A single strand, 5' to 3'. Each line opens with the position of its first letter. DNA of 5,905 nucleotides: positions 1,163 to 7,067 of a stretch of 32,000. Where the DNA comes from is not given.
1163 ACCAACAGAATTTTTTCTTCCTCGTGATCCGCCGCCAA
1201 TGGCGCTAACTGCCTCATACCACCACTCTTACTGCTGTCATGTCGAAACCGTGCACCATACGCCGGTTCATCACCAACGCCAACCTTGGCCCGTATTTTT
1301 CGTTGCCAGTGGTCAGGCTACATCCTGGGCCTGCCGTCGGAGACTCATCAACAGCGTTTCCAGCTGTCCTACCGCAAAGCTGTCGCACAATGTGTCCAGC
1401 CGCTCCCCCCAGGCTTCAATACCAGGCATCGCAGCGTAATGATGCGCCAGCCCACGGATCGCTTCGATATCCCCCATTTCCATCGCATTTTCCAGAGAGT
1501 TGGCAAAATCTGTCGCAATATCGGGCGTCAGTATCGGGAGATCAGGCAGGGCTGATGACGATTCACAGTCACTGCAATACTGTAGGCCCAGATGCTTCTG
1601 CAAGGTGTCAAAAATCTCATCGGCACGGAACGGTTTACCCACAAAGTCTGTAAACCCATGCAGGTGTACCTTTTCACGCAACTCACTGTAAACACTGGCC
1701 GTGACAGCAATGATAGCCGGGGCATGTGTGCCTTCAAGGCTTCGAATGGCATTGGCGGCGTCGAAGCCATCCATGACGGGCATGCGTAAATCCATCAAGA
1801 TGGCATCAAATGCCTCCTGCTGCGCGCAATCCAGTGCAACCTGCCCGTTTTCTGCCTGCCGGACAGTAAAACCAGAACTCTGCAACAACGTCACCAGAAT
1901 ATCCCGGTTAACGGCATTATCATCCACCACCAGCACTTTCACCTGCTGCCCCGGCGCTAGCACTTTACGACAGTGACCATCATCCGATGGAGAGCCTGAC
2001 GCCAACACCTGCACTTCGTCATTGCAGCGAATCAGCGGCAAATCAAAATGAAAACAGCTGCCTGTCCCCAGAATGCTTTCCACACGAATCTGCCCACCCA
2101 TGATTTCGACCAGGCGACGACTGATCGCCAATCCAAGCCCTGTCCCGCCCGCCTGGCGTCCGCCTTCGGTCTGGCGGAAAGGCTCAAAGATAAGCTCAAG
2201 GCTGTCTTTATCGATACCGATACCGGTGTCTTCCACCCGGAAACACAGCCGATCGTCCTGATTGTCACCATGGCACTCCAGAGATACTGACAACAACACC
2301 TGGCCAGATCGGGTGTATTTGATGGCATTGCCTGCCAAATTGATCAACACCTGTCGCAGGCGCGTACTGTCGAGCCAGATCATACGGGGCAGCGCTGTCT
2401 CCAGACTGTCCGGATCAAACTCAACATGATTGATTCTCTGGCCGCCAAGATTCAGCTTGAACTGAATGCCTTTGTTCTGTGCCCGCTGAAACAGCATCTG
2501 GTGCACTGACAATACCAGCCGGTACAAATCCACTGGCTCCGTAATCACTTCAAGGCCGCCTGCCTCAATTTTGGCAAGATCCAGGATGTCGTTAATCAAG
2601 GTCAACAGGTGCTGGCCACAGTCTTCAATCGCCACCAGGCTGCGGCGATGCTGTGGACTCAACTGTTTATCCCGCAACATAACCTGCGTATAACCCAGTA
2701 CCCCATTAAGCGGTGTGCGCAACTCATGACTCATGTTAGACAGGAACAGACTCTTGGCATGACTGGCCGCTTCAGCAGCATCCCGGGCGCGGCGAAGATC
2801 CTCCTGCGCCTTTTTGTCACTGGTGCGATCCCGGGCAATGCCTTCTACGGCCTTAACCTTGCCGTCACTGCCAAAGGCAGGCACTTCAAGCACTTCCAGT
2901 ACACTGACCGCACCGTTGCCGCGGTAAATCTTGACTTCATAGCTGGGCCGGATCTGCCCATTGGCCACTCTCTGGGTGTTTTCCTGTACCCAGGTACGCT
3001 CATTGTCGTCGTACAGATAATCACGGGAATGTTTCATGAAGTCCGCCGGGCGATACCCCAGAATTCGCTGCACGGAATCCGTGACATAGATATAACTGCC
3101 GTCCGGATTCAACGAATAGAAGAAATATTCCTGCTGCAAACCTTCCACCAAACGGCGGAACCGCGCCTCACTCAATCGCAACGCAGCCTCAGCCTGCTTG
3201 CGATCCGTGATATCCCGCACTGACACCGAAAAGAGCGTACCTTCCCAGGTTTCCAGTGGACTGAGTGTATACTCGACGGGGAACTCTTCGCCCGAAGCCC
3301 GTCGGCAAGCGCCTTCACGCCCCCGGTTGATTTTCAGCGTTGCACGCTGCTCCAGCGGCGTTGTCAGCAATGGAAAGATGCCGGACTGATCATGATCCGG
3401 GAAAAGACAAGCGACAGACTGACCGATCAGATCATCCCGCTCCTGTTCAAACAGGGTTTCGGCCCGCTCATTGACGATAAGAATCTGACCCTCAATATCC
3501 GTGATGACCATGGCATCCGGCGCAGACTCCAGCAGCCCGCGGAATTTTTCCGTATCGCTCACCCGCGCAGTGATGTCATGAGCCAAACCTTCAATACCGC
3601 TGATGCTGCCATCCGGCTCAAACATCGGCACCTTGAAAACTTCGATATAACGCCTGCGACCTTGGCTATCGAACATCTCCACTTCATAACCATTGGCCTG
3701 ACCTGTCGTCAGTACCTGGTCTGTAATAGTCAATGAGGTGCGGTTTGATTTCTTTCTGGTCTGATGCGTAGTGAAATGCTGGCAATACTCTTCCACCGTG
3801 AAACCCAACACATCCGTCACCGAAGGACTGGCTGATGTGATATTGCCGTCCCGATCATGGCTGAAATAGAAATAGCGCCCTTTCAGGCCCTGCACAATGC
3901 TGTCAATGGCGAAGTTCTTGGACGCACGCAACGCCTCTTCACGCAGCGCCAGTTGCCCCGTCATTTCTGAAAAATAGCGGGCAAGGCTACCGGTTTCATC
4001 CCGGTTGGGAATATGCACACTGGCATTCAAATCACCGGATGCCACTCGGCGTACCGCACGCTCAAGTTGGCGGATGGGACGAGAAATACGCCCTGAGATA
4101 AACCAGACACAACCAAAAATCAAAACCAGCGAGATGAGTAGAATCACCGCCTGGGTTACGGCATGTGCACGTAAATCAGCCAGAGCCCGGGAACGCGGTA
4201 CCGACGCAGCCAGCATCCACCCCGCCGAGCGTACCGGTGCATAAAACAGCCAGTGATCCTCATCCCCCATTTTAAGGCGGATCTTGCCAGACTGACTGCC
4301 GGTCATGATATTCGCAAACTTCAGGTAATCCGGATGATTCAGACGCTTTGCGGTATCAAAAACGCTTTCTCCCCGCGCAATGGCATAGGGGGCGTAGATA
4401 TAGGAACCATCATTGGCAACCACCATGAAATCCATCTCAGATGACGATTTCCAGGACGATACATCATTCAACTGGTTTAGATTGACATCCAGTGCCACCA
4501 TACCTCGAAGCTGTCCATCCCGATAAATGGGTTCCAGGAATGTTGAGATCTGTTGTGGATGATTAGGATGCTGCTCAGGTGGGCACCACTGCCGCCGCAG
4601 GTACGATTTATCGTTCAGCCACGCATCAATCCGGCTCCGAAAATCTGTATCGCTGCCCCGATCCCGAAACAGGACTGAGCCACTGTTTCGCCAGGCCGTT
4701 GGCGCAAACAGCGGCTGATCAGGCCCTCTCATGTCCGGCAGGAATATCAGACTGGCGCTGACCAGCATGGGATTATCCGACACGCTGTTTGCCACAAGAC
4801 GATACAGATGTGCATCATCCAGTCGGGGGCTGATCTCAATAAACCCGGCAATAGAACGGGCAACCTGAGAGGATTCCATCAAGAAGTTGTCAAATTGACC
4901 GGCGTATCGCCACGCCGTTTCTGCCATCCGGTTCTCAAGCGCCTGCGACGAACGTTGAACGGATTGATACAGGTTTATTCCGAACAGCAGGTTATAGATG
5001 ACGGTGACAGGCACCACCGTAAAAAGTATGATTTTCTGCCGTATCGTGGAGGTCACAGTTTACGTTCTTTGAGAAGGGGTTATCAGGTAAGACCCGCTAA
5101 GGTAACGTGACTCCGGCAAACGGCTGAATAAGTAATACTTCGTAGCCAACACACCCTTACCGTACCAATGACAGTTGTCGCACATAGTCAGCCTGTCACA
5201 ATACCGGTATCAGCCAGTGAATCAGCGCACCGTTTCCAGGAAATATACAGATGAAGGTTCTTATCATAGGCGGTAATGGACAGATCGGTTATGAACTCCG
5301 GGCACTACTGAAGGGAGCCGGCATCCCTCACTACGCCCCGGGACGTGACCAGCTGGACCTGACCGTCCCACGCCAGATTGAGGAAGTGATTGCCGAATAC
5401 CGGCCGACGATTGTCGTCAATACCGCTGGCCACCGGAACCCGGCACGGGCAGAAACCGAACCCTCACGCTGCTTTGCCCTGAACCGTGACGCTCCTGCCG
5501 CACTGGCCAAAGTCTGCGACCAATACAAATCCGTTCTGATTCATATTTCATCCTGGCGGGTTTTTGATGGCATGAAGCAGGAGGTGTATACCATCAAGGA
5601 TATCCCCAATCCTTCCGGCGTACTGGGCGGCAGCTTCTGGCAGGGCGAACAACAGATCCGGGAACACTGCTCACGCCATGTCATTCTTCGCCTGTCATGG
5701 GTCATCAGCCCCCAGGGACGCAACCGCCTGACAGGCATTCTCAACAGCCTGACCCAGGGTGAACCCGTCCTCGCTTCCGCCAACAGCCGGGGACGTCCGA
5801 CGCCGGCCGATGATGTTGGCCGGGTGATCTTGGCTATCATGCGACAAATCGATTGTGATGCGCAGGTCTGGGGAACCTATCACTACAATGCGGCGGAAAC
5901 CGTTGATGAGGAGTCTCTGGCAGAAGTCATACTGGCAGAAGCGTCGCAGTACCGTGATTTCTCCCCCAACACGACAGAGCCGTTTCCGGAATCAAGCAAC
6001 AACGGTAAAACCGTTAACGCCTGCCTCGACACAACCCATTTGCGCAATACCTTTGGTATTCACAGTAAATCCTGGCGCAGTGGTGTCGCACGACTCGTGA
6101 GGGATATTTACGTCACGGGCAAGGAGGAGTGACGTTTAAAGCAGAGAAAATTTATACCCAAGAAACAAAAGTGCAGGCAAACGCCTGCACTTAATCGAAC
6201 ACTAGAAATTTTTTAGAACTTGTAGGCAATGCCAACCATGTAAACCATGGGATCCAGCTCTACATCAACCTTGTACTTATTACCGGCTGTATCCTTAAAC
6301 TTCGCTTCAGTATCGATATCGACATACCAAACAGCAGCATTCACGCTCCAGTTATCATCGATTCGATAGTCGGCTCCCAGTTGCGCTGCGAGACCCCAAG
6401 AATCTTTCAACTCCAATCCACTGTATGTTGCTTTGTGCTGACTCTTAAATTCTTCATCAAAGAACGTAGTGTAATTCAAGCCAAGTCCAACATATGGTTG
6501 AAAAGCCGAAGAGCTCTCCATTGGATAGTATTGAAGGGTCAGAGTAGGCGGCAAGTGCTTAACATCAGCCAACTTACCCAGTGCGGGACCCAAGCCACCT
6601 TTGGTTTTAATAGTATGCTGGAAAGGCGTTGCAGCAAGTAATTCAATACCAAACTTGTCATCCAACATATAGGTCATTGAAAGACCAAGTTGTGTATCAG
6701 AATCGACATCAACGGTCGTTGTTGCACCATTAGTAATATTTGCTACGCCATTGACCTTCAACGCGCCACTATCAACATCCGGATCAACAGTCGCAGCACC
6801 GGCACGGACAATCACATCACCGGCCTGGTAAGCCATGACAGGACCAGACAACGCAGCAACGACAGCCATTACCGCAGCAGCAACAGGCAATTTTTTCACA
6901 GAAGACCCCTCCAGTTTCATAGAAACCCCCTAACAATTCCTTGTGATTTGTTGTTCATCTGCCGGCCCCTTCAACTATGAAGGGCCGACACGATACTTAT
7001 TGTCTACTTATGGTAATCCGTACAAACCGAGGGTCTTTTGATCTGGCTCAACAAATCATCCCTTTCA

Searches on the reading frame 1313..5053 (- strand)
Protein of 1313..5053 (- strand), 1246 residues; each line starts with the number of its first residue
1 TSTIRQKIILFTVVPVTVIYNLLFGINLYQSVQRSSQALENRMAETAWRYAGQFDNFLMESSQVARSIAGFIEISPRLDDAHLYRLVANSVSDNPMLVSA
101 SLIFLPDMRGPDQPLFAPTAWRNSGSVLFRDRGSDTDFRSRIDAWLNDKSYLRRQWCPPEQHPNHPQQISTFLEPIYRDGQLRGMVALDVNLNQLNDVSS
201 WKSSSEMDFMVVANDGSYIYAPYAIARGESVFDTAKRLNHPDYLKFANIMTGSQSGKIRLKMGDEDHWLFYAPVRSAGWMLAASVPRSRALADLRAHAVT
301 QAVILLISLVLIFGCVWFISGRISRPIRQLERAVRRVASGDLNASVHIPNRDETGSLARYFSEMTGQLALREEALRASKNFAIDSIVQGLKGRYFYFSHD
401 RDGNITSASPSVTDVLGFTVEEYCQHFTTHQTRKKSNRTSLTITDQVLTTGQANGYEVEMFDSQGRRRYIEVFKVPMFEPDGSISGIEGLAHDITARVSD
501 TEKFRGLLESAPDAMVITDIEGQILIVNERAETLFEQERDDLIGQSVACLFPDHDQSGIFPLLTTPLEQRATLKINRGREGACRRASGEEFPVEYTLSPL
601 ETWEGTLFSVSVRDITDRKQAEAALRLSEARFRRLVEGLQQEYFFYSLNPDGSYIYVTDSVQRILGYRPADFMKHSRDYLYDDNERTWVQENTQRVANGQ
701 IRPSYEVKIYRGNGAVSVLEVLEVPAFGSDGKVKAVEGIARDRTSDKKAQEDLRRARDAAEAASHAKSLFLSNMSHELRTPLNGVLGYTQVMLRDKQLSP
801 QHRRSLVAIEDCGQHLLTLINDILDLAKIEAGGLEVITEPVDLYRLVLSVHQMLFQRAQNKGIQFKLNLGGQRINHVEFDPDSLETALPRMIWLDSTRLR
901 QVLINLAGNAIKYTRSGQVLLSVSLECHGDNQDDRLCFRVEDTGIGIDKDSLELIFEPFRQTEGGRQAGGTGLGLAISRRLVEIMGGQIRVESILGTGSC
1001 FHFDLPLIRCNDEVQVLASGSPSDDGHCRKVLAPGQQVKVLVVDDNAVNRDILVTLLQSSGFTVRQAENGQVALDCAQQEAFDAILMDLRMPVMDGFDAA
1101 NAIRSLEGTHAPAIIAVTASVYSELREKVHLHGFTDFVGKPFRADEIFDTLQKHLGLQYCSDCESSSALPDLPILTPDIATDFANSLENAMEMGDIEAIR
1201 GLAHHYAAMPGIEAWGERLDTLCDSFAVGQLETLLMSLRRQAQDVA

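Call 75: search_protein_families(library=pfam, proteins=[window:1313-5053:-], max_evalue=0.01)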
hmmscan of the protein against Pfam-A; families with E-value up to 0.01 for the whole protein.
window:1313-5053:- (1246 aa): 13 families
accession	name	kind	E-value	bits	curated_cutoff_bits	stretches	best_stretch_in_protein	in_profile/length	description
PF13426.13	PAS_9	-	2.2e-30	105.4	27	3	512-617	1-103/103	PAS domain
PF02518.31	HATPase_c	-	1.1e-29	103.5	26.4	1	895-1007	2-109/111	Histidine kinase-, DNA gyrase B-, and HSP90-like ATPase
PF08448.16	PAS_4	-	3.7e-27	95.2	23.1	3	508-620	1-110/110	PAS fold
PF00072.30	Response_reg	-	3.2e-24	85.7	30.2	1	1040-1151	1-110/111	Response regulator receiver domain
PF00989.32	PAS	-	2.6e-22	79.4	22.6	2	503-615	2-113/113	PAS fold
PF00512.31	HisKA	-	1e-21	77.1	26.9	1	766-832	1-66/66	His Kinase A (phospho-acceptor) domain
PF00672.30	HAMP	-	2.1e-13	50.8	25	1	318-368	1-51/53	HAMP domain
PF08447.18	PAS_3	-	9.3e-10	39.1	25.6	1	655-740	2-89/89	PAS fold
PF13188.13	PAS_8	-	1.4e-09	37.9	21.8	1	502-555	1-55/65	PAS domain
PF02743.24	dCache_1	-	1.1e-08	35.4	45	1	170-283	129-239/240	Cache domain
PF24820.1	Diguanyl_cycl_sensor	-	4.7e-06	27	28.1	1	509-610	3-105/109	Diguanylate cyclase-like sensor domain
PF22673.2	MCP-like_PDC_1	-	4.7e-05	24.2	27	1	84-196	2-112/113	Methyl-accepting chemotaxis protein-like, first PDC sensor domain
PF23198.2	PDE8A_N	-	7.7e-05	23.1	29.6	1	1038-1128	10-102/147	PDE8A-like, N-terminal domain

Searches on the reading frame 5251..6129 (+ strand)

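Call 75: search_protein_families(library=pfam, proteins=[window:5251-6129:+], max_evalue=0.01)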
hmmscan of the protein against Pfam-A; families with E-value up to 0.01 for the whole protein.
window:5251-6129:+ (293 aa): 2 families
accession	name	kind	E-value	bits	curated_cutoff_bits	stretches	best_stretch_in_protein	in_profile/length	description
PF04321.23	RmlD_sub_bind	-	1.6e-70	237.9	27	1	1-286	1-285/287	RmlD substrate binding domain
PF01370.27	Epimerase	-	1.8e-14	54.2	20.9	1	3-201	1-229/240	NAD dependent epimerase/dehydratase family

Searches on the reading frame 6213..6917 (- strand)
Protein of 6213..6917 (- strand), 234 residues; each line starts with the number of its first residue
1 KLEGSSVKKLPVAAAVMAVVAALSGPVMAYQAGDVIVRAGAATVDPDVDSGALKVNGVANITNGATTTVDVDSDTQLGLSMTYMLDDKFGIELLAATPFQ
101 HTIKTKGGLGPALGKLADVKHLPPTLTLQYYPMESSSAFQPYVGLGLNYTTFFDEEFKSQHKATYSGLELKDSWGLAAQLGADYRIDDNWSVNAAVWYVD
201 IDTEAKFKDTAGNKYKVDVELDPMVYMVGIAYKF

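Call 75: search_protein_families(library=pfam, proteins=[window:6213-6917:-], max_evalue=0.01)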
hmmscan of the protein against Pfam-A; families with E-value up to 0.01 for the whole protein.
window:6213-6917:- (234 aa): 7 families
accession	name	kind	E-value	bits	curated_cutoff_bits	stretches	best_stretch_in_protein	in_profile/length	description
PF03922.20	OmpW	-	7.4e-71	238.5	24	1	31-234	1-195/195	OmpW family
PF13505.12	OMP_b-brl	-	3.5e-15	57.1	28.7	1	17-234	3-175/175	Outer membrane protein beta-barrel domain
PF02462.21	Opacity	-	5e-06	27.1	21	1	130-201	37-105/126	Opacity family porin protein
PF06629.18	MipA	-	0.00077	20.1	24.2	1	67-205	74-199/221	MltA-interacting protein MipA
PF03797.25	Autotransporter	-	0.0024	18.1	26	0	177-218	27-65/255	Autotransporter beta-domain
PF18990.6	DUF5723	-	0.008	16.3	26.8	0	160-196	198-234/376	Family of unknown function (DUF5723)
PF13568.12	OMP_b-brl_2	-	0.0083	16.7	27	0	143-218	13-83/175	Outer membrane protein beta-barrel domain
